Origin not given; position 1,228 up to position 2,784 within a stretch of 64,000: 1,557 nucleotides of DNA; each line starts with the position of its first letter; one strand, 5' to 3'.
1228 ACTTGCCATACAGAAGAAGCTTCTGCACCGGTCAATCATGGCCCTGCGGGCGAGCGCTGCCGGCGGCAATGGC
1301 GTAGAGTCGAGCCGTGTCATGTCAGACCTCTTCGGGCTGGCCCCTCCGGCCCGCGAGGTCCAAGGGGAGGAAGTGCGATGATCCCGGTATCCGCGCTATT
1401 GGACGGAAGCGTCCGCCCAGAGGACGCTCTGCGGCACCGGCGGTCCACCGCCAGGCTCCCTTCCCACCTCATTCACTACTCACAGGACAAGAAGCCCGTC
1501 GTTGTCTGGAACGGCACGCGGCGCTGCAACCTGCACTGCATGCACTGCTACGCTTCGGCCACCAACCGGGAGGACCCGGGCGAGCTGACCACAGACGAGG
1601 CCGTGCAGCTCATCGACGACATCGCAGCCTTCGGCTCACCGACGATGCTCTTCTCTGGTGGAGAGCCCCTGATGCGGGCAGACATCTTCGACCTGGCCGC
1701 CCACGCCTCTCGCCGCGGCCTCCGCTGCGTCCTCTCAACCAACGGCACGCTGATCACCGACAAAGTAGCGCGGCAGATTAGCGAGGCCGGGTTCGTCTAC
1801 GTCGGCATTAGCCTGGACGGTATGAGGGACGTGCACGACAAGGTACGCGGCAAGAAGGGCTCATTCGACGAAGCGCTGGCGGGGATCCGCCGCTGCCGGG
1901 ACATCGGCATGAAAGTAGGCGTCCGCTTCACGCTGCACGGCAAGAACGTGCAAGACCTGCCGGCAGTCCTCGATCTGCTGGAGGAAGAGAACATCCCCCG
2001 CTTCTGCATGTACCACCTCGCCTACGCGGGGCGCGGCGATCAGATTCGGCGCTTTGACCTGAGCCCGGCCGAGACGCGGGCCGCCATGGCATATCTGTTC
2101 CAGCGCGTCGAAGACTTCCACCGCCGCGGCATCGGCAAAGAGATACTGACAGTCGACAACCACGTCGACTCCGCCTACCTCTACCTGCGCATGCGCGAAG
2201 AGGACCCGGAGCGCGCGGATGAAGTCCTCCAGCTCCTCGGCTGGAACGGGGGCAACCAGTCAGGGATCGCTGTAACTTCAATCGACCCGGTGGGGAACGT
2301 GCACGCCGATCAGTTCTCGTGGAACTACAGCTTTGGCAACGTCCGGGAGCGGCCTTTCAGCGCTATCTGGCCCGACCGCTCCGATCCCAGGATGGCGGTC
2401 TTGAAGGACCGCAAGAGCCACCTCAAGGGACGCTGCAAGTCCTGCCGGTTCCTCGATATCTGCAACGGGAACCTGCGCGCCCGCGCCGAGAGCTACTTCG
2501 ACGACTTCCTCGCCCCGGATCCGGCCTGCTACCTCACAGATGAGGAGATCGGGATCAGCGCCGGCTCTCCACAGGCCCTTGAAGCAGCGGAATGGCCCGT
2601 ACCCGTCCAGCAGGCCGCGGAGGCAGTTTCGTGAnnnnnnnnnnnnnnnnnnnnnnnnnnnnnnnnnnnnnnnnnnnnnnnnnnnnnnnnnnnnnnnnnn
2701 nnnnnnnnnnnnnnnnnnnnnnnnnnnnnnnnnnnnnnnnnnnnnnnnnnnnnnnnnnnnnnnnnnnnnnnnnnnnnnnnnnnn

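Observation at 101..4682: hemA followed directly by two paralogous radical-SAM/SPASM genes and an HmuY-like protein: possible alternative heme-biosynthesis or heme-handling operon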

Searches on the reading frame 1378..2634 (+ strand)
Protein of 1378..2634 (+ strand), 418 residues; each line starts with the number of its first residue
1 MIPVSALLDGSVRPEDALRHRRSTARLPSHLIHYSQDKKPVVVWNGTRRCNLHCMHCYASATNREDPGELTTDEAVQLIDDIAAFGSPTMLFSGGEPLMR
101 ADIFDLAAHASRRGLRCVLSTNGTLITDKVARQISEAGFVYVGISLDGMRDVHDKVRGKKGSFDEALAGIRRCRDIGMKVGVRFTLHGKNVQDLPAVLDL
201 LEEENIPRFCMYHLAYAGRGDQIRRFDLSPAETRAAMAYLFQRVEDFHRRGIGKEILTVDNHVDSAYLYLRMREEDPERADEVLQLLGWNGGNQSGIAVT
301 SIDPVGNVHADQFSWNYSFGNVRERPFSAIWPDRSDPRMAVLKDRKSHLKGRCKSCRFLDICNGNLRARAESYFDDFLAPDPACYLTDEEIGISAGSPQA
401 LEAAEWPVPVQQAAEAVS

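Call 5: search_protein_families(library=ncbifam, proteins=[window:1378-2634:+], max_evalue=0.01)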
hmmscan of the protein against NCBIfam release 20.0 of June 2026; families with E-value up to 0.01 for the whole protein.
window:1378-2634:+ (418 aa): 84 families (the best 25 are shown)
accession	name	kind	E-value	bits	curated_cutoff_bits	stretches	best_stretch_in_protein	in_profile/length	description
TIGR04546.1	rSAM_ahbC_deAc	equivalog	1.2e-167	557.7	650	1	3-391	2-390/390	12,18-didecarboxysiroheme deacetylase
TIGR04054.1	rSAM_NirJ1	equivalog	1.6e-154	514.2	650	1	4-391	3-387/387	putative heme d1 biosynthesis radical SAM protein NirJ1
TIGR04347.1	pseudo_SAM_Halo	equivalog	6.1e-128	427.4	525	1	2-391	1-390/390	TIGR04347 family pseudo-SAM/SPASM protein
TIGR04051.1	rSAM_NirJ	equivalog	9e-125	416.3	515.45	1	39-392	1-354/354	heme d1 biosynthesis radical SAM protein NirJ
TIGR04053.2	TIGR04053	equivalog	1.1e-63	215.7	395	1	38-385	5-363/366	TIGR04053 family radical SAM/SPASM domain-containing protein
TIGR04545.1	rSAM_ahbD_hemeb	equivalog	1.7e-63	215.1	500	1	42-385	2-336/339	heme b synthase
TIGR04055.1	rSAM_NirJ2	equivalog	6.6e-63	213.2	500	1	41-385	1-323/326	putative heme d1 biosynthesis radical SAM protein NirJ2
TIGR03962.1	mycofact_rSAM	equivalog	2e-39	135.7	265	1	41-388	13-335/339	mycofactocin radical SAM maturase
TIGR03913.1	rad_SAM_trio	equivalog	2.2e-38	131.9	591.75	1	42-370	21-339/477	GDL motif peptide-associated radical SAM/SPASM maturase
NF045574.1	sacti_mat_StsB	exception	2.4e-36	125.6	625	1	42-220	98-275/466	StsB family radical SAM/SPASM domain sactipeptide maturase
TIGR04133.1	rSAM_w_lipo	hypoth_equivalog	3.6e-36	124.8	425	2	40-240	24-228/350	TIGR04133 family radical SAM/SPASM protein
TIGR04303.1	GeoRSP_rSAM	equivalog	1.4e-35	123.4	400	2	42-236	7-200/325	GeoRSP system radical SAM/SPASM protein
TIGR04103.1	rSAM_nif11_3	equivalog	3.7e-35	121.3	725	1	42-376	7-335/412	nif11-class peptide radical SAM maturase 3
NF050035.1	rSAM_WgK_link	exception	6.7e-35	120.7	650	1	44-219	13-189/367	radical SAM/SPASM peptide maturase WgkB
TIGR04250.1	SCM_rSAM_ScmE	equivalog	4.3e-33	114.7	400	1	47-384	10-345/358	SynChlorMet cassette radical SAM/SPASM protein ScmE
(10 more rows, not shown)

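Call 6: search_protein_families(library=pfam, proteins=[window:1378-2634:+], max_evalue=0.01)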
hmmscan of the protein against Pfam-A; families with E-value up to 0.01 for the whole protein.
window:1378-2634:+ (418 aa): 3 families
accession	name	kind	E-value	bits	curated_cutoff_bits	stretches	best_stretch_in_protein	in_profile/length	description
PF04055.27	Radical_SAM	-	2.2e-34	119.5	29.5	1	45-201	2-166/166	Radical SAM superfamily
PF13353.11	Fer4_12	-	4.8e-08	33.8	22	1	48-148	13-115/137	4Fe-4S single cluster domain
PF13186.11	SPASM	-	0.00028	21.5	21.5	1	301-356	9-66/67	Iron-sulfur cluster-binding domain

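Call 8: find_encoding_contigs(protein=window:1378-2634:+, flank=10000, max_places=6)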
Protein window:1378-2634:+ (418 aa): no gene with exactly this product is on record in the collection.

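Call 13: find_homologous_proteins(query=window:1378-2634:+, max_evalue=1e-30)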
Query window:1378-2634:+ (418 aa): 8000 proteins with E <= 1e-30 among 8000 candidates; the best 120 are listed.
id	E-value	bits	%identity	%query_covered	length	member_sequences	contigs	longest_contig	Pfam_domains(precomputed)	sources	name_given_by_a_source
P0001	3.5e-263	891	91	100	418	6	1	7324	PF04055.28,PF13353.12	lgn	-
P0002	2.3e-256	868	87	100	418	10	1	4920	PF04055.28,PF13353.12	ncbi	-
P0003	4.0e-251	851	86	100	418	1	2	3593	PF04055.28,PF13353.12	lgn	-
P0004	5.3e-235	798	80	100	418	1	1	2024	PF04055.28,PF13353.12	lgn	-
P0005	1.1e-233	794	80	100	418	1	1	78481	PF04055.28,PF13353.12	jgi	jgi:radical SAM protein with 4Fe4S-binding SPASM domain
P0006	2.9e-232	789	78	100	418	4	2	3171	PF04055.28,PF13353.12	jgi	jgi:radical SAM protein with 4Fe4S-binding SPASM domain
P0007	7.3e-231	784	78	100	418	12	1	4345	PF04055.28,PF13353.12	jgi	-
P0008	8.5e-231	784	80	99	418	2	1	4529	PF04055.28,PF13353.12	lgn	-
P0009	1.0e-229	780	78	100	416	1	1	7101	PF04055.28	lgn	-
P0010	5.3e-229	778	78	100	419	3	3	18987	PF04055.28,PF13353.12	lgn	-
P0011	4.7e-228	775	78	100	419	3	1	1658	PF04055.28,PF13353.12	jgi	jgi:radical SAM protein with 4Fe4S-binding SPASM domain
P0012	4.9e-227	772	76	100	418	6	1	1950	PF04055.28,PF13353.12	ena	-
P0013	3.2e-226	769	77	99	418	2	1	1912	PF04055.28,PF13353.12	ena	-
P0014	7.6e-226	768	77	99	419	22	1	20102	PF04055.28,PF13353.12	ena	-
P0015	9.4e-225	764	77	99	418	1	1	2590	PF04055.28,PF13353.12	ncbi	-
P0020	2.0e-213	727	72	100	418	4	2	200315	PF04055.28,PF13353.12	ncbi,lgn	-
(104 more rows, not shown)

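Call 14: find_encoding_contigs(protein=P0005, flank=10000, max_places=2)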
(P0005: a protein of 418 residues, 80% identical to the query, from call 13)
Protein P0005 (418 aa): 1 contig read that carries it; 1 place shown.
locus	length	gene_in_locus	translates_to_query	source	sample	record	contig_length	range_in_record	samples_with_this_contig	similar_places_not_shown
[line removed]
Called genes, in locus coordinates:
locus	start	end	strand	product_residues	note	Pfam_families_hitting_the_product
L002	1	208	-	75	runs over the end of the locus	-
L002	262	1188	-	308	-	PF13452:FAS1_DH_region (faint), PF01575:MaoC_dehydratas (weak)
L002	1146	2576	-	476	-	PF01425:Amidase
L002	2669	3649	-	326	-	PF14378:PAP2_3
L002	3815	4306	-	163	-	-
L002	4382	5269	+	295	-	PF23023:Anti-Pycsar_Apyc1, PF00753:Lactamase_B, PF12706:Lactamase_B_2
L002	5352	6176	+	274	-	PF01925:TauE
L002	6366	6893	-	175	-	PF12867:DinB_2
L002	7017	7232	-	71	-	PF07311:Dodecin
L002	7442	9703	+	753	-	PF00884:Sulfatase, PF16347:SGSH_C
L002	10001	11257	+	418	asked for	PF13353:Fer4_12 (weak), PF04055:Radical_SAM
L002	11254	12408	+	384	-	PF04055:Radical_SAM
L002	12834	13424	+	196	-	PF13673:Acetyltransf_10 (faint), PF00583:Acetyltransf_1, PF13508:Acetyltransf_7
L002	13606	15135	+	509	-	PF00982:Glyco_transf_20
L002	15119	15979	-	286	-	PF00702:Hydrolase (faint), PF02358:Trehalose_PPase, PF08282:Hydrolase_3 (faint)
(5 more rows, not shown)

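Call 15: find_encoding_contigs(protein=P0020, flank=10000, max_places=2)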
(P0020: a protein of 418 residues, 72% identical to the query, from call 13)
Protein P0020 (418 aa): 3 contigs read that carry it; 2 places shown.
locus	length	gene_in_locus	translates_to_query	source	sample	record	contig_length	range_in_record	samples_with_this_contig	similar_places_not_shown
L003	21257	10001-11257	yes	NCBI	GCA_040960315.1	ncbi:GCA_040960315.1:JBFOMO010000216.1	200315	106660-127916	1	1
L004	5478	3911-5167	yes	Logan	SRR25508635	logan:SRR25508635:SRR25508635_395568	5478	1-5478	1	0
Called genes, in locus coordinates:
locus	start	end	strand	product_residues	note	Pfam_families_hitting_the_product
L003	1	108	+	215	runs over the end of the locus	PF09459:EB_dh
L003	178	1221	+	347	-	PF13187:Fer4_9 (faint), PF12797:Fer4_2 (faint), PF12837:Fer4_6 (faint), PF13237:Fer4_10 (faint), PF13247:Fer4_11, PF12838:Fer4_7 (weak)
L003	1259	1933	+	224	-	PF02613:Nitrate_red_del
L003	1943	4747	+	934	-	PF00384:Molybdopterin, PF01568:Molydop_binding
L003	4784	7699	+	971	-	PF00384:Molybdopterin, PF01568:Molydop_binding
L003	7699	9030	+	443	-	PF02133:Transp_cyt_pur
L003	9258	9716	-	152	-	PF13473:Cupredoxin_1, PF00127:Copper-bind (weak)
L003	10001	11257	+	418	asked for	PF04055:Radical_SAM, PF13353:Fer4_12 (weak)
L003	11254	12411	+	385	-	PF04055:Radical_SAM, PF13186:SPASM (weak)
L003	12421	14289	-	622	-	PF00990:GGDEF, PF13487:HD_5, PF01966:HD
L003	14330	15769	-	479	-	PF00082:Peptidase_S8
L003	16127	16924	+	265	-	PF00106:adh_short, PF13561:adh_short_C2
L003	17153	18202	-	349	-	PF01636:APH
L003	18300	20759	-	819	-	PF19527:DUF6055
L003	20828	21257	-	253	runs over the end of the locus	PF03328:HpcH_HpaI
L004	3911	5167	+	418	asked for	PF04055:Radical_SAM, PF13353:Fer4_12 (weak)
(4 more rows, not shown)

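Call 16: find_related_loci(query=window:1378-2634:+, collection=genome_contigs, flank=10000)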
Query window:1378-2634:+ (418 aa) in genome_contigs; peptide patterns used: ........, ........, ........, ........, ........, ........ (x = any residue, [..] = any of these).
183 stretches matched a pattern; 133 encode a relative of the query (tblastn E <= 1e-3); the best 80 are kept; 80 distinct loci.
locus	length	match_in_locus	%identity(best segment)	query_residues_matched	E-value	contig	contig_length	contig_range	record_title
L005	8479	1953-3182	78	1-410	0e+0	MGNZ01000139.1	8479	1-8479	MAG: Chloroflexi bacterium RBG_16_64_32 RBG_16_scaffold_70219, whole genome shotgun sequence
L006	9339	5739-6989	78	1-417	0e+0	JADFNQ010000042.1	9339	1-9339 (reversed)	MAG: Chloroflexota bacterium isolate B64T1B5 B64T1B5_NODE9979, whole genome shotgun sequence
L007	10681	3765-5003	77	1-413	0e+0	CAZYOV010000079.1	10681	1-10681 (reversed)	MAG TPA_asm: uncultured Dehalococcoidia bacterium isolate binchicken_co85_35 genome assembly, contig: NODE_3073_length_1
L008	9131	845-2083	78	1-413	0e+0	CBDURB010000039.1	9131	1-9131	MAG TPA_asm: uncultured bacterium isolate SRR22302374_concoct_75 genome assembly, contig: ERZ26661914.5773, whole genome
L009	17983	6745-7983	77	1-413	0e+0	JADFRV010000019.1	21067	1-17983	MAG: Chloroflexota bacterium isolate B8D1T2 B8D1T2_NODE546, whole genome shotgun sequence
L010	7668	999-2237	77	1-413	0e+0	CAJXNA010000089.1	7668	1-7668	MAG TPA_asm: uncultured Chloroflexi bacterium isolate SRR5189789_bin.6_MetaBAT_v2.12.1_MAG genome assembly, contig: NODE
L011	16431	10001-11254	72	1-417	0e+0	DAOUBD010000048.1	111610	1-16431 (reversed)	MAG TPA_asm: Dehalococcoidia bacterium isolate H68_705 k101_372106, whole genome shotgun sequence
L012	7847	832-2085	71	1-417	0e+0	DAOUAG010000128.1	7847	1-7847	MAG TPA_asm: Dehalococcoidia bacterium isolate H62_633 k111_1584457, whole genome shotgun sequence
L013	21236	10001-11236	67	1-412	0e+0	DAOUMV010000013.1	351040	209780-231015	MAG TPA_asm: Dehalococcoidia bacterium isolate W92_284 k127_64717, whole genome shotgun sequence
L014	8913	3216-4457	67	1-414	0e+0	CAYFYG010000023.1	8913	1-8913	MAG TPA_asm: uncultured Dehalococcoidia bacterium isolate ERP108616_co1_86 genome assembly, contig: k119_508067, whole g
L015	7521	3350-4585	66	1-412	0e+0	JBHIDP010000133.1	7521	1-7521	MAG: Anaerolineae bacterium isolate b3.sp3_bin.44 NODE_3711_length_7521_cov_16.252612, whole genome shotgun sequence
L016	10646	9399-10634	62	1-412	0e+0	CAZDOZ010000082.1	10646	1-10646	MAG TPA_asm: uncultured Anaerolineae bacterium isolate binchicken_co164_51 genome assembly, contig: NODE_1963_length_106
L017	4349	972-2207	62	1-412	0e+0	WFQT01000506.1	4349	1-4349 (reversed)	MAG: Anaerolineae bacterium isolate S014_12 k151_8902, whole genome shotgun sequence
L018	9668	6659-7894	61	1-412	0e+0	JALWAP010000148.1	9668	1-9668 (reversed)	MAG: Anaerolineae bacterium isolate T10_metabat2_scaf2bin.048 T10_NODE_3204_length_9668_cov_16.996960, whole genome shot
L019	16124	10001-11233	64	1-414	0e+0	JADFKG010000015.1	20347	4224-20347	MAG: Chloroflexota bacterium isolate B46T1L10 B46T1L10_NODE3639, whole genome shotgun sequence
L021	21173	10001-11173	62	1-391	6e-168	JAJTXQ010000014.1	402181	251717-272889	MAG: Dehalococcoidia bacterium isolate DTUCFX13 14-Genome44, whole genome shotgun sequence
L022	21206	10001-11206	61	1-406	5e-167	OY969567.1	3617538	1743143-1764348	MAG: uncultured Chloroflexia bacterium isolate MFD01561.bin.c.1 genome assembly, chromosome: 1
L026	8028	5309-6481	62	1-391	1e-164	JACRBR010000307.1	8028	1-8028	MAG: Chloroflexi bacterium isolate NC_groundwater_1625_Pr3_B-0.1um_67_9 SR-2_scaffold_141_3633555, whole genome shotgun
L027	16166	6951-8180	59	1-409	4e-165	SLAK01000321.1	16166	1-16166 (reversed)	MAG: Dehalococcoidia bacterium isolate CSSed162cmB_403 CSSed16-2cmB-9661, whole genome shotgun sequence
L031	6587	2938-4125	59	1-394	2e-161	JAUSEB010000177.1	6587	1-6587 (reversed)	MAG: Armatimonadota bacterium isolate E14_maxbin.151 E14_k141_779069, whole genome shotgun sequence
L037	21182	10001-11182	55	1-394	2e-149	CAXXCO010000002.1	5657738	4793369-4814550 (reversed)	MAG: uncultured Desulfatitalea sp. isolate 7cec4d45-42e6-4393-b881-fae3dd02875f genome assembly, contig: contig_2, whole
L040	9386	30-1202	55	1-391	6e-146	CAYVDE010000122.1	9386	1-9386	MAG TPA_asm: uncultured Desulfobacterales bacterium isolate SRP332253_co2_163 genome assembly, contig: NODE_7461_length_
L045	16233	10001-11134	52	1-390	3e-139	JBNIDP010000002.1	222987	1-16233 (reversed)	MAG: Candidatus Bathyarchaeia archaeon isolate Bathy6-F86_MillB Bathy86_contig2, whole genome shotgun sequence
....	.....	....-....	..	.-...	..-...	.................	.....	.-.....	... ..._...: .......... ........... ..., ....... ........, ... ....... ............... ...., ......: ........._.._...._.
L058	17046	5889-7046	55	1-393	6e-132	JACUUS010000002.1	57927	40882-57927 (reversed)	MAG: Dehalococcoidia bacterium isolate Kmv37 NODE_183_length_57927_cov_7.358792, whole genome shotgun sequence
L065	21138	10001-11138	54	1-391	4e-121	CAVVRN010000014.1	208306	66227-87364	MAG: Candidatus Bathyarchaeota archaeon isolate MFD05377.bin.2.168 genome assembly, contig: contig_15016, whole genome s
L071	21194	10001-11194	63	1-402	1e-168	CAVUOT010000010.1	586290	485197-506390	MAG: uncultured Chloroflexia bacterium isolate MFD05942.bin.2.347 genome assembly, contig: contig_5577, whole genome sho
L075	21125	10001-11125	47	40-415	7e-111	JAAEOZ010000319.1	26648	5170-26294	MAG: Gammaproteobacteria bacterium isolate Cca_20 CcaG_CONTIG1677669, whole genome shotgun sequence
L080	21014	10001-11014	36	41-384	2e-60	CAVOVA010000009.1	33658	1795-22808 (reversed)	MAG: uncultured Thermoleophilia bacterium isolate MFD09779.bin.2.149 genome assembly, contig: contig_34287, whole genome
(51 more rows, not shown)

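Call 28: find_encoding_contigs(protein=P0001, flank=10000, max_places=2)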
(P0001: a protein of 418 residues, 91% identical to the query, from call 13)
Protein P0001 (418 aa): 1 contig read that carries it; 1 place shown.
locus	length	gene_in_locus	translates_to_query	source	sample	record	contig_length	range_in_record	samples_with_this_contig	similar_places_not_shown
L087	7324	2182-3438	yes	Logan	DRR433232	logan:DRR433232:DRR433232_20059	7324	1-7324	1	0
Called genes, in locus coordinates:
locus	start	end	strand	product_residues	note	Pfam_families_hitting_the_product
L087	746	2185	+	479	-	PF05201:GlutR_N, PF01488:Shikimate_DH, PF03807:F420_oxidored (weak), PF00745:GlutR_dimer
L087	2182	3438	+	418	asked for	PF13353:Fer4_12 (weak), PF04055:Radical_SAM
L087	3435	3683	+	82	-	-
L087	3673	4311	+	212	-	PF14064:HmuY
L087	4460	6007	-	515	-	PF07730:HisKA_3, PF02518:HATPase_c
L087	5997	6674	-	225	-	PF00072:Response_reg, PF00196:GerE, PF04545:Sigma70_r4 (faint), PF08281:Sigma70_r4_2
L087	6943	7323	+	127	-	?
